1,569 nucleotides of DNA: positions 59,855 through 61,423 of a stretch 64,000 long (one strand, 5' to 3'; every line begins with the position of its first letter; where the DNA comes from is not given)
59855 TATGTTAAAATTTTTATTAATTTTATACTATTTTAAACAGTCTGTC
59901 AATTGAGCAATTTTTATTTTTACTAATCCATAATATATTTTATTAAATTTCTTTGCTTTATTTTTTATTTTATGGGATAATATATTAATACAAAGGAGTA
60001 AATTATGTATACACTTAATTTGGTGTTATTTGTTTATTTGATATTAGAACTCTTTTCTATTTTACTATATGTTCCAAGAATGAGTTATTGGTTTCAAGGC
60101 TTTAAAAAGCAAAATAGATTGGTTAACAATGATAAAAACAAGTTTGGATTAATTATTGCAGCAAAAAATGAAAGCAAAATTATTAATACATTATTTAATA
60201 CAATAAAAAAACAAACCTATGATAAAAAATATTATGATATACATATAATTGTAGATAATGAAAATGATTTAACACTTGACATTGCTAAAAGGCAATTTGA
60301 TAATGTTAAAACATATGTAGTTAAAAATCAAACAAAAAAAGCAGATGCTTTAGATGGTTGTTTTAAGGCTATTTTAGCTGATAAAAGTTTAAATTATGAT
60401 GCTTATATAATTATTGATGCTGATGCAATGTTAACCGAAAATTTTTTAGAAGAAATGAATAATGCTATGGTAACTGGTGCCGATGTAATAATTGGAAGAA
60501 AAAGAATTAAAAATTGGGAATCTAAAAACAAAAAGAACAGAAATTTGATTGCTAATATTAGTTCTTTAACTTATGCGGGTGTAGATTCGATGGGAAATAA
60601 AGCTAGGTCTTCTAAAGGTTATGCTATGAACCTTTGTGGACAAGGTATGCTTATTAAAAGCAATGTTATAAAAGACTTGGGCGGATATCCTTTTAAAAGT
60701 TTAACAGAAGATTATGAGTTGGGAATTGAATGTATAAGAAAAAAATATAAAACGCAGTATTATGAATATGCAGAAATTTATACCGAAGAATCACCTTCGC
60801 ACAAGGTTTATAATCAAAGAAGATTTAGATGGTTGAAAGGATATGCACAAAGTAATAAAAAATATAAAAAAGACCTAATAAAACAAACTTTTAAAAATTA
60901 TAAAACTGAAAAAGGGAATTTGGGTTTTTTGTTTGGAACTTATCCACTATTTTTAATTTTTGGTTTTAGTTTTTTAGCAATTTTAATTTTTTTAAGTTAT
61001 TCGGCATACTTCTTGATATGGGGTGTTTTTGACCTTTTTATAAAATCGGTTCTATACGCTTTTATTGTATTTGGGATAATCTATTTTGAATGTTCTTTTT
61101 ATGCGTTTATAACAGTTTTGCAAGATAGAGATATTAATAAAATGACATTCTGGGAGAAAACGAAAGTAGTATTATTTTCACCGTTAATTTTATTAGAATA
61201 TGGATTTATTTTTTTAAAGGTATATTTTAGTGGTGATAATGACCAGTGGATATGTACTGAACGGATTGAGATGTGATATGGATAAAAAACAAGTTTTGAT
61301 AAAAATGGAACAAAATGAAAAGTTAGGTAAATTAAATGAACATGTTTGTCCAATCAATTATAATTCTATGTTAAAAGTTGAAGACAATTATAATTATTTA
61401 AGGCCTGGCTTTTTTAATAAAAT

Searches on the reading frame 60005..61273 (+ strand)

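Call 59: search_protein_families(library=pfam, proteins=[window:60005-61273:+], max_evalue=0.00001)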
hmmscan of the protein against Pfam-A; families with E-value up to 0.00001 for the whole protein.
window:60005-61273:+ (423 aa): 4 families
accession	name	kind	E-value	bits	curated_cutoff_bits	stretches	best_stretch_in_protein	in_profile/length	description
PF13632.12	Glyco_trans_2_3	-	1.7e-20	74.1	27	1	135-344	3-188/198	Glycosyl transferase family group 2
PF13641.12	Glyco_tranf_2_3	-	2.5e-19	70.7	27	1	48-278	4-229/230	Glycosyltransferase like family 2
PF00535.33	Glycos_transf_2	-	1.2e-12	48.5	23.3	1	50-196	3-138/168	Glycosyl transferase family 2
PF13506.12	Glyco_transf_21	-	4.4e-06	26.7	21.7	1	128-277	28-173/174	Glycosyl transferase family 21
